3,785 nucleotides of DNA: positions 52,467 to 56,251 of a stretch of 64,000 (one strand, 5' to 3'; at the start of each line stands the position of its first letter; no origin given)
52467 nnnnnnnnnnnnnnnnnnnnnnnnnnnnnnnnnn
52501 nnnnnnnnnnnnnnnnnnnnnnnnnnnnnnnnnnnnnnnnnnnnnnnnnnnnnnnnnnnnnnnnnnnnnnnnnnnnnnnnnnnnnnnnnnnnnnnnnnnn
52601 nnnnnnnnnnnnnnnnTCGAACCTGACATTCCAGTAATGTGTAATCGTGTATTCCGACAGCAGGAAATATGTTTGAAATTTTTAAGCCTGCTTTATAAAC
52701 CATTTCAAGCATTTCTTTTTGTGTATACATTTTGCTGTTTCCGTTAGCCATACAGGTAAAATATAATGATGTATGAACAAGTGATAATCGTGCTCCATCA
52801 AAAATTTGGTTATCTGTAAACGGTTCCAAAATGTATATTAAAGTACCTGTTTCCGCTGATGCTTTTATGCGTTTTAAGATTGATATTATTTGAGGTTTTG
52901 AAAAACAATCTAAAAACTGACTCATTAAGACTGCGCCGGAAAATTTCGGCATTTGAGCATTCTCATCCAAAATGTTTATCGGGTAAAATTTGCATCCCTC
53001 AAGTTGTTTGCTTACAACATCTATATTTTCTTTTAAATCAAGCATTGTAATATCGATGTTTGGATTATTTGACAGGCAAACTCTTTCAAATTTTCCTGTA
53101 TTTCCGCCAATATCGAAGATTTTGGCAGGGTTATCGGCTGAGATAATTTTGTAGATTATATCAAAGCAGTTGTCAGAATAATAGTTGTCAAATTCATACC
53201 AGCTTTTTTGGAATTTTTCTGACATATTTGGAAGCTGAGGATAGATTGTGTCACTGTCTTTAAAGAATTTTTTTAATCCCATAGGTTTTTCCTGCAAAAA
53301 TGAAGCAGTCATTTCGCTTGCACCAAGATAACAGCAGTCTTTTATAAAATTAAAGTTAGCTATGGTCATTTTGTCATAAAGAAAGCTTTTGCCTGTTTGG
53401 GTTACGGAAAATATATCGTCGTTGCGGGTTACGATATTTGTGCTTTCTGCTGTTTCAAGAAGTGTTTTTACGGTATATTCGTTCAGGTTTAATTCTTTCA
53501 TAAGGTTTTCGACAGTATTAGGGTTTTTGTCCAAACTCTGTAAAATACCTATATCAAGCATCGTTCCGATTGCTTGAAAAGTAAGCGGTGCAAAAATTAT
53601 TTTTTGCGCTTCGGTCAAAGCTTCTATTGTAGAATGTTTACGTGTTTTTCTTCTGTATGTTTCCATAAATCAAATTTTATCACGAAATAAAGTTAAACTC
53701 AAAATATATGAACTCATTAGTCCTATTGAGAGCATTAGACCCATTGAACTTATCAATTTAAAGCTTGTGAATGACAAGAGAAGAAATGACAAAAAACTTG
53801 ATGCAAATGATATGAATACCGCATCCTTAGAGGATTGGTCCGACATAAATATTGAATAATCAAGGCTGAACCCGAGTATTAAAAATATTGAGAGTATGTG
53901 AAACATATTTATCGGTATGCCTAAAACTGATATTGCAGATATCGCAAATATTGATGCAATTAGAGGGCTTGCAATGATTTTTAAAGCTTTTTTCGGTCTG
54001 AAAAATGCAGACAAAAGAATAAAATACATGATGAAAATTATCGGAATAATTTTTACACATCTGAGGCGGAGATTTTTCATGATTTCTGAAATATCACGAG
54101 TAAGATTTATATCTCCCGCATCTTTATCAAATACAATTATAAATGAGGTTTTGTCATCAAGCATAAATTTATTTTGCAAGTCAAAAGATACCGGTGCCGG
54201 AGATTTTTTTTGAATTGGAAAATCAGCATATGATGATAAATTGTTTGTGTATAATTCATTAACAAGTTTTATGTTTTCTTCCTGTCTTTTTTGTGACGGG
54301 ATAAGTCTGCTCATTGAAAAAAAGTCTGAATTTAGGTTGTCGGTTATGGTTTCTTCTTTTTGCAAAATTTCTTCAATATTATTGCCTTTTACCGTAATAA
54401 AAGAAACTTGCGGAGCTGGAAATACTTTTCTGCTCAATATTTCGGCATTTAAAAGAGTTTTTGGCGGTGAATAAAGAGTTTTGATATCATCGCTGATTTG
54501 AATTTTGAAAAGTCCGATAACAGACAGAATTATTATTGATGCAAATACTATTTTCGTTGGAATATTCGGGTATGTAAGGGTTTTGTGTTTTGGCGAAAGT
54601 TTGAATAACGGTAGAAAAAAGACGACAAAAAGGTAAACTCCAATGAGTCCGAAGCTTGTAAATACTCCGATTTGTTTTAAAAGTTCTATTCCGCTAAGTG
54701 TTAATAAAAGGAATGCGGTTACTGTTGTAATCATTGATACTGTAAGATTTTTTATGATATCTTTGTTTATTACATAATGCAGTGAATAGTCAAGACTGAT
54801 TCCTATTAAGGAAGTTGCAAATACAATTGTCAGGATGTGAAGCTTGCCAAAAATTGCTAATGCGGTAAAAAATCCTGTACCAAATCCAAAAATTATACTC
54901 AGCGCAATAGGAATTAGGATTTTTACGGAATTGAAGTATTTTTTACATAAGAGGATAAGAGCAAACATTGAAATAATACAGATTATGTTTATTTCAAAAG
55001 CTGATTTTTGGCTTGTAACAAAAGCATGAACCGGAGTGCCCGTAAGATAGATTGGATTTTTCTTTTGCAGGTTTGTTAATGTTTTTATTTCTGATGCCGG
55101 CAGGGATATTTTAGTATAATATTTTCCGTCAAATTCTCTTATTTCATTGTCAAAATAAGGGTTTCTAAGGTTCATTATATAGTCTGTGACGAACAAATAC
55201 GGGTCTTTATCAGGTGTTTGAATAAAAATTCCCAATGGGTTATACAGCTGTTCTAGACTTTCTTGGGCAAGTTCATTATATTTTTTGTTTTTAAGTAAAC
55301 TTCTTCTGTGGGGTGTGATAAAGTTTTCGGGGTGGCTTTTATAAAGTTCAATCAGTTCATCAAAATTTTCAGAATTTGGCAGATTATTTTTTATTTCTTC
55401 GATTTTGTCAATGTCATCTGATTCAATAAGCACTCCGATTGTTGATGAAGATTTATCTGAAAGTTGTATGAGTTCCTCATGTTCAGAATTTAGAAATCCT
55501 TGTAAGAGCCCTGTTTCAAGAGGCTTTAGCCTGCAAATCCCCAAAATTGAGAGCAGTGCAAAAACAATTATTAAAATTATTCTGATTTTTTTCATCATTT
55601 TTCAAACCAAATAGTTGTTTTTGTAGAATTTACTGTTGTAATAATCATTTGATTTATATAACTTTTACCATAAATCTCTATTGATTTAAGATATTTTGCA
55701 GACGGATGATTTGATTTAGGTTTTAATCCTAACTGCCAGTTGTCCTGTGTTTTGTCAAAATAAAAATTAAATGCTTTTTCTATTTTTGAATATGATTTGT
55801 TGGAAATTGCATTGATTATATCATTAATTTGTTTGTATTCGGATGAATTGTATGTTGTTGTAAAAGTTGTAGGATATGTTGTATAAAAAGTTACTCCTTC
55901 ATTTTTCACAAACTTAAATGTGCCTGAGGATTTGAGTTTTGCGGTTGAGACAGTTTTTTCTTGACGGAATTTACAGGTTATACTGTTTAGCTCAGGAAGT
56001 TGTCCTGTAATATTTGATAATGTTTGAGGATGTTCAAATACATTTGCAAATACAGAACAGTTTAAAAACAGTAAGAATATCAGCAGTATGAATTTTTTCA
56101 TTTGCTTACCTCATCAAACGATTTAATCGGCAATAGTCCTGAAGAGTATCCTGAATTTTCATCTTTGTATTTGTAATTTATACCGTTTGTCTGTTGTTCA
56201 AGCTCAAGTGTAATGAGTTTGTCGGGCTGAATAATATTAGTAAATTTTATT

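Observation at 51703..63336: Aryl-polyene-like type II PKS cluster in a probable Gastranaerophilales genome, rearranged and reduced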

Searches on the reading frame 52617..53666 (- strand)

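Call 3: search_protein_families(library=pfam, proteins=[window:52617-53666:-], max_evalue=0.01)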
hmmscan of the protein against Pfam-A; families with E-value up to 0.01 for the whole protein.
window:52617-53666:- (350 aa): 9 families
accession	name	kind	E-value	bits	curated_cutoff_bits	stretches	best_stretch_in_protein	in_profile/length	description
PF21212.3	Dimerisation2-like_dom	-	6.9e-11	42.8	27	1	20-86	4-72/72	Dimerisation2-like domain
PF00891.24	Methyltransf_2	-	7.3e-07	29.2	22.3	1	181-327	64-208/210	O-methyltransferase domain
PF14947.12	HTH_45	-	0.0002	21.8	25.5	1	41-98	11-68/77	Winged helix-turn-helix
PF13489.12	Methyltransf_23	-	0.00033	20.9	27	1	177-330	20-161/164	Methyltransferase domain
PF22813.1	TcaA_2nd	-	0.0015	19.3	26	1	45-102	45-101/103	TcaA protein second domain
PF25213.1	HVO_A0261_N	-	0.0025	18.1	35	1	40-94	15-69/86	HVO_A0261 N-terminal domain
PF08100.18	Dimerisation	-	0.004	17.4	25.6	1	15-96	4-91/93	O-methyltransferase dimerisation domain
PF08242.18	Methyltransf_12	-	0.0044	18.1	30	1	185-271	2-92/98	Methyltransferase domain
PF24270.1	HTH_Cmi2_C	-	0.0095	16.6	27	0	38-84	77-123/125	Cmi2, C-terminal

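Call 5: search_protein_families(library=ncbifam, proteins=[window:52617-53666:-], max_evalue=0.01)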
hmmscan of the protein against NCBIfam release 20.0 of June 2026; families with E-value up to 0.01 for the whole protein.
window:52617-53666:- (350 aa): 7 families
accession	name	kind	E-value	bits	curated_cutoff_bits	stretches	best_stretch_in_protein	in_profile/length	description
NF053543.1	FlxJ_fam_MTase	equivalog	1.8e-100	336.3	560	1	8-348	5-351/352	FlxJ family methyltransferase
TIGR02716.1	C20_methyl_CrtF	equivalog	6.6e-08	32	276.1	1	29-256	3-229/306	bacteriochlorophyllide d C-20 methyltransferase BchU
TIGR04543.1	ketoArg_3Met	equivalog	3.9e-05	22.9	425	1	30-95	18-84/336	2-ketoarginine methyltransferase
NF053610.1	Sso10a_fam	subfamily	0.00015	21.7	60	1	41-96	10-64/64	Sso10a family chromatin protein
NF050150.1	RiPP_MTase_ApyS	equivalog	0.00021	20.6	400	1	32-91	17-76/323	RiPP biosynthesis methyltransferase ApyS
TIGR04371.1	methyltran_NanM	subfamily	0.0051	16.4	44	1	171-217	141-187/273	putative sugar O-methyltransferase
TIGR02072.1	BioC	equivalog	0.0068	16.2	184.95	0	177-229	32-80/244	malonyl-ACP O-methyltransferase BioC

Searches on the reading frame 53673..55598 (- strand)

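Call 3: search_protein_families(library=pfam, proteins=[window:53673-55598:-], max_evalue=0.01)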
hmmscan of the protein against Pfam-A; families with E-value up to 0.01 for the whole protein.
window:53673-55598:- (642 aa): 1 family
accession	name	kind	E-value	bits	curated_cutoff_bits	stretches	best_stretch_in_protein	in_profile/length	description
PF02355.23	SecD_SecF_C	-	2.8e-05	24.1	20.5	1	508-588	27-107/189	Protein export membrane protein SecD/SecF, C-terminal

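Call 5: search_protein_families(library=ncbifam, proteins=[window:53673-55598:-], max_evalue=0.01)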
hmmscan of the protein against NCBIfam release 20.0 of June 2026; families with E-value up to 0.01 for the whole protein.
window:53673-55598:- (642 aa): 3 families
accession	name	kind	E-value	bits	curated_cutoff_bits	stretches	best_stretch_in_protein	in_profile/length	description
TIGR03480.1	HpnN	hypoth_equivalog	4.3e-05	21.7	751.85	1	193-277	264-345/862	hopanoid biosynthesis associated RND transporter like protein HpnN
TIGR00921.1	2A067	subfamily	6e-05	21.3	351.9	1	494-586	177-267/733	hydrophobe/amphiphile efflux-3 (HAE3) family transporter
TIGR00966.2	transloc_SecF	equivalog_domain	0.00031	20.3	160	1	506-587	118-199/279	protein translocase subunit SecF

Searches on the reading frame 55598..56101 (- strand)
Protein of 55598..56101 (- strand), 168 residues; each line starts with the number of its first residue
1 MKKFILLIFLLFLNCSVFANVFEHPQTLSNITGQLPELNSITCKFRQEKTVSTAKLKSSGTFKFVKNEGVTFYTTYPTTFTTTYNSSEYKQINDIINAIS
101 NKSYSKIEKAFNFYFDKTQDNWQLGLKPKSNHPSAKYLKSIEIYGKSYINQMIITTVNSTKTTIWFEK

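Call 3: search_protein_families(library=pfam, proteins=[window:55598-56101:-], max_evalue=0.01)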
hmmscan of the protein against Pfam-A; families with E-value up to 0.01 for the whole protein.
window:55598-56101:- (168 aa): 0 families

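Call 5: search_protein_families(library=ncbifam, proteins=[window:55598-56101:-], max_evalue=0.01)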
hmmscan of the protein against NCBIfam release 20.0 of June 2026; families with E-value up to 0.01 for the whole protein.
window:55598-56101:- (168 aa): 1 family
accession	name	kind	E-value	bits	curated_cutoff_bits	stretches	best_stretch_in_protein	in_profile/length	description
TIGR00547.2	lolA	equivalog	0.002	17.6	112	0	3-78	2-73/202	outer membrane lipoprotein periplasmic chaperone LolA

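Call 36: search_solved_structures(query=A1, max_evalue=10)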
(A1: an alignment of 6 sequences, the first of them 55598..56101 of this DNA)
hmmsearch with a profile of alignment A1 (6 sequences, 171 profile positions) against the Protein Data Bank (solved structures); distinct sequences matched with E-value up to 10: 6.
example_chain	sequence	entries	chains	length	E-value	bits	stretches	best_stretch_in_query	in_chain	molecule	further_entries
8t5j_A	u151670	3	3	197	3.7e-09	39.6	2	27-92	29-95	Outer membrane lipocarrier LolA family protein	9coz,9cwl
1sr8_A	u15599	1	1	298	0.2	14.4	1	18-77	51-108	cobalamin biosynthesis protein (cbiD)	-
5nxy_A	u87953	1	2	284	0.22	14.3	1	57-103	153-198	Osmotically activated L-carnitine/choline ABC transporter substrate-binding protein OpuCC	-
3r6u_A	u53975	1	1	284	0.22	14.3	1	57-103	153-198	Choline-binding protein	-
6eyg_A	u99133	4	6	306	0.24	14.1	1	57-103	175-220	Osmotically activated L-carnitine/choline ABC transporter substrate-binding protein OpuCC | Choline binding protein OpuBC | Choline-binding protein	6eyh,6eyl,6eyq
8xau_A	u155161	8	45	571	0.79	12.5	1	71-127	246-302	ATP-binding protein | HerA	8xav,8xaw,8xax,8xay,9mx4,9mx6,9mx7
